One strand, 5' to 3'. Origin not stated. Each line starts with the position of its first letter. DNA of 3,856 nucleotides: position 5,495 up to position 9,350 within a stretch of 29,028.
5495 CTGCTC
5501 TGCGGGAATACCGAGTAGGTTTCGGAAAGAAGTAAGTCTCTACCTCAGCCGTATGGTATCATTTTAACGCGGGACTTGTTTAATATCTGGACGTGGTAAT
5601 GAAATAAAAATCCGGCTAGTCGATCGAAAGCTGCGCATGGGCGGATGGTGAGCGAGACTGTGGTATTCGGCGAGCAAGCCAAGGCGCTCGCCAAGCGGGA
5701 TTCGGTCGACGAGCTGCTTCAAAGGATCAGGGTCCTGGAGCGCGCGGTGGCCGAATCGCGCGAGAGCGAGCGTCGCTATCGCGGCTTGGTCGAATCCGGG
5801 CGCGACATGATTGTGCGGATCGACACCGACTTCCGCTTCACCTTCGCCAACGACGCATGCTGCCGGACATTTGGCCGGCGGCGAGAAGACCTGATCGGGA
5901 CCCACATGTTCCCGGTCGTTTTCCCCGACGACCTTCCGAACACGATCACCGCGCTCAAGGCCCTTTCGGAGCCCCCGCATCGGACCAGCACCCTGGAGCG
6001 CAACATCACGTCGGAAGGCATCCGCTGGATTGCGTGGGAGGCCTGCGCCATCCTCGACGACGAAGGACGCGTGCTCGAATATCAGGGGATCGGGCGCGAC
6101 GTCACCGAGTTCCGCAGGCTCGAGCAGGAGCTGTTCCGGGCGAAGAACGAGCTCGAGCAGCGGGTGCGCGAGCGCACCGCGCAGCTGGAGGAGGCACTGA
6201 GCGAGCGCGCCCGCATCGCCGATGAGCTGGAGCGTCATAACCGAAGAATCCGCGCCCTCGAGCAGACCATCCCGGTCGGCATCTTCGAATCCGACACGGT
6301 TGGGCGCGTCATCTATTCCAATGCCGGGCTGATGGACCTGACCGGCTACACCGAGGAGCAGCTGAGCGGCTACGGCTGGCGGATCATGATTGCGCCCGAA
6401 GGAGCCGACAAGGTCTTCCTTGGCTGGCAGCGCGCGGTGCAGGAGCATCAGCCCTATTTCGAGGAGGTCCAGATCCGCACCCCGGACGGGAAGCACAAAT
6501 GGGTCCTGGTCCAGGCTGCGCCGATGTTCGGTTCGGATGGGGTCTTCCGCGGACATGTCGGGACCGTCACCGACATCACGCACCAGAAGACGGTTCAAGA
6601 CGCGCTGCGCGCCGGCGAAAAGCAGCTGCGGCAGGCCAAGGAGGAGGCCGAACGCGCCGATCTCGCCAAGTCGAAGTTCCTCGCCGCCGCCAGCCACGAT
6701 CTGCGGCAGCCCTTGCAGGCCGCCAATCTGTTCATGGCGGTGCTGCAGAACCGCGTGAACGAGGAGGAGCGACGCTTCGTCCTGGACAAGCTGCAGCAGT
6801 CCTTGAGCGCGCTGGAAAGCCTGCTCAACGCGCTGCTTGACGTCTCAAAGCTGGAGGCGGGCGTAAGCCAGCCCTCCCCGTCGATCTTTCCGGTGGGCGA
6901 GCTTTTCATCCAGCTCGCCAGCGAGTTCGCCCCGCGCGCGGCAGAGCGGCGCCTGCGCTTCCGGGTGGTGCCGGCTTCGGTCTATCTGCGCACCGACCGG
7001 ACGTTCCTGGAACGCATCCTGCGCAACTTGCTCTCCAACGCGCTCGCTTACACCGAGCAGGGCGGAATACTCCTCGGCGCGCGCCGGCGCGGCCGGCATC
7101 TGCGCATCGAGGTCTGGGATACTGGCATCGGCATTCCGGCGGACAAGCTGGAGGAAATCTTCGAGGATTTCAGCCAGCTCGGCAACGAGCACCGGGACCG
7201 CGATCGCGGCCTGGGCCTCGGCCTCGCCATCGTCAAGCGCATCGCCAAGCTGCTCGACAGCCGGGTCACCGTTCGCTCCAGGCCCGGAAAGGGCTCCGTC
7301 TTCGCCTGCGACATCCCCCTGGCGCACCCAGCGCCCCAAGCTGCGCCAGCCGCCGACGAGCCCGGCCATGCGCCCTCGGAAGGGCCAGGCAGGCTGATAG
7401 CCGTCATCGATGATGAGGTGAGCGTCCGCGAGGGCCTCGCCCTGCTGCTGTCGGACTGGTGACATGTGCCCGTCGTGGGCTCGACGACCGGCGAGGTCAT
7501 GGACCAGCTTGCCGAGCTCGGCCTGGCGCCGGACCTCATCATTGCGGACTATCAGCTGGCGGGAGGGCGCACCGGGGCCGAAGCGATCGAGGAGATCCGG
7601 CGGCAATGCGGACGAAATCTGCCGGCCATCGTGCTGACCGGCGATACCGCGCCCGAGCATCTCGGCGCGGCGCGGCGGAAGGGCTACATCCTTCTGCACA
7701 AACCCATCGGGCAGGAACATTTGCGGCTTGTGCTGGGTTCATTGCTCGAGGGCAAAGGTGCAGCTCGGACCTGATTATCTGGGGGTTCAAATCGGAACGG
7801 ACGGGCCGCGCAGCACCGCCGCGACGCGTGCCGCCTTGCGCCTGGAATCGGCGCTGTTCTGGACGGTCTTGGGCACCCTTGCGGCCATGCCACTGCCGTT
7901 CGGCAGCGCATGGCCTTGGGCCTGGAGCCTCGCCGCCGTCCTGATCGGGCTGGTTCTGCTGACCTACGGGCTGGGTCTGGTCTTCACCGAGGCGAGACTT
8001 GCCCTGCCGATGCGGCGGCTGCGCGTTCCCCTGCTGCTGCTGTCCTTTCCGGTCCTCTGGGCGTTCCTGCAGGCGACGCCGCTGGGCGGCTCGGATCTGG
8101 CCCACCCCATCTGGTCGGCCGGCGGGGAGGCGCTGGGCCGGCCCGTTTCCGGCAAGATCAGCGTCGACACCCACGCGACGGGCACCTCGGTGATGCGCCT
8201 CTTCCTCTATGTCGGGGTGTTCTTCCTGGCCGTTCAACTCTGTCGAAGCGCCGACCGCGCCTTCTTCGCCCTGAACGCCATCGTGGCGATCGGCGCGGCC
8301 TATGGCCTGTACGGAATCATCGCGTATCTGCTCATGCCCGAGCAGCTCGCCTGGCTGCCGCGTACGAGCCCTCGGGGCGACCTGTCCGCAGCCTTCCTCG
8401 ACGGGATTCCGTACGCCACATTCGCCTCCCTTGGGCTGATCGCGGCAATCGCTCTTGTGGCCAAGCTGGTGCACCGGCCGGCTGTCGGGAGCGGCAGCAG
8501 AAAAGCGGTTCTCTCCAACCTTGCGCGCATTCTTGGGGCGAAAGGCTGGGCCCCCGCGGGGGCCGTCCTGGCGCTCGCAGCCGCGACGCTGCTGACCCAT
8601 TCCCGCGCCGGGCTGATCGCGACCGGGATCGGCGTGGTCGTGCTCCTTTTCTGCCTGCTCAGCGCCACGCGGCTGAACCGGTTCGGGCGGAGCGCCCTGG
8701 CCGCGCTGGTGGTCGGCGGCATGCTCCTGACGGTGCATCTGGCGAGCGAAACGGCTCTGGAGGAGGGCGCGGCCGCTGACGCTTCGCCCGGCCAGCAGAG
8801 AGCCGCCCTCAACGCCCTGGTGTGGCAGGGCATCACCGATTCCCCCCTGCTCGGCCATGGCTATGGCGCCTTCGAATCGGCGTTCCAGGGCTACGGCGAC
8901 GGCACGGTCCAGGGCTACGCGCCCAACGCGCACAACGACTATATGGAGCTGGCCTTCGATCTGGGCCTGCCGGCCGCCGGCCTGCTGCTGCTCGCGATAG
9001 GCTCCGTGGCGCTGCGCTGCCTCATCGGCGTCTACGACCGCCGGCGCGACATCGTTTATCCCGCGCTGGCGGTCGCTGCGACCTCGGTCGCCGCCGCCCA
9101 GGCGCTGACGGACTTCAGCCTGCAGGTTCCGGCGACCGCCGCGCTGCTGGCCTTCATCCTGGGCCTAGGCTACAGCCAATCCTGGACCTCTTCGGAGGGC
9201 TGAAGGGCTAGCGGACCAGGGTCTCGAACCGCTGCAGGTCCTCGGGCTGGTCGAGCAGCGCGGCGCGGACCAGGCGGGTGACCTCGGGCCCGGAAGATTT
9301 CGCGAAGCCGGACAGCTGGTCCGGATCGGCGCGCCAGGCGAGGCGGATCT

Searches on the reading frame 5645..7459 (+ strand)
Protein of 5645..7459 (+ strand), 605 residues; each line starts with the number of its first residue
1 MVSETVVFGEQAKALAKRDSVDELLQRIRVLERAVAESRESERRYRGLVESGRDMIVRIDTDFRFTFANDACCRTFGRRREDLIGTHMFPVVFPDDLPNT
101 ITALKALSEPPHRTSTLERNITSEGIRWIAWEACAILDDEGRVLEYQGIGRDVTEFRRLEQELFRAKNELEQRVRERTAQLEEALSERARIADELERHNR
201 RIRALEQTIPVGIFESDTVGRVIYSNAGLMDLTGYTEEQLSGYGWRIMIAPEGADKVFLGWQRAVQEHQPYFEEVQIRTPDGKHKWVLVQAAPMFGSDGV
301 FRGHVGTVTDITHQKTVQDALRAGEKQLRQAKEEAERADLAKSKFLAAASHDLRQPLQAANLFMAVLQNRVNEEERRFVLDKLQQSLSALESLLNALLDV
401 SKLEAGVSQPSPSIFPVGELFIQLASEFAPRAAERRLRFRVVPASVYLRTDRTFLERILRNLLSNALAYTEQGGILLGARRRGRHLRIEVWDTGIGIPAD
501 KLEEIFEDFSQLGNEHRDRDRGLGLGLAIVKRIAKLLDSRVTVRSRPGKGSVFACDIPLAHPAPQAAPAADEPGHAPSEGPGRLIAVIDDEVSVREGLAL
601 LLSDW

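Call 18: search_protein_families(library=pfam, proteins=[window:5645-7459:+], max_evalue=0.001)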
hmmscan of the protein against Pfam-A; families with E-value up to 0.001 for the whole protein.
window:5645-7459:+ (605 aa): 7 families
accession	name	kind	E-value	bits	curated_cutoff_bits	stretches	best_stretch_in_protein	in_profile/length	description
PF08448.16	PAS_4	-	7.1e-29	100.7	23.1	2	50-158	2-110/110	PAS fold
PF02518.31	HATPase_c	-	3.5e-26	92.3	26.4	1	451-560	2-110/111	Histidine kinase-, DNA gyrase B-, and HSP90-like ATPase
PF00989.32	PAS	-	4.1e-25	88.4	22.6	2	44-153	2-113/113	PAS fold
PF13426.13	PAS_9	-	1.1e-24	87.1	27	2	210-313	1-103/103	PAS domain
PF08447.18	PAS_3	-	2.3e-24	85.9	25.6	2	223-307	2-88/89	PAS fold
PF00512.31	HisKA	-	8.6e-13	48.6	26.9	1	341-406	1-66/66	His Kinase A (phospho-acceptor) domain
PF13188.13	PAS_8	-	1.2e-10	41.4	21.8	1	43-95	1-53/65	PAS domain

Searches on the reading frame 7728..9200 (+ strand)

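Call 18: search_protein_families(library=pfam, proteins=[window:7728-9200:+], max_evalue=0.001)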
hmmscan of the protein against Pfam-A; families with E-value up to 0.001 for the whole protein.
window:7728-9200:+ (491 aa): 1 family
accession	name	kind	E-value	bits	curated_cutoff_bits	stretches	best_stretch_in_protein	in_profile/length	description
PF04932.20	Wzy_C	-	7.3e-16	58.7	31.7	1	279-420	2-148/149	O-Antigen ligase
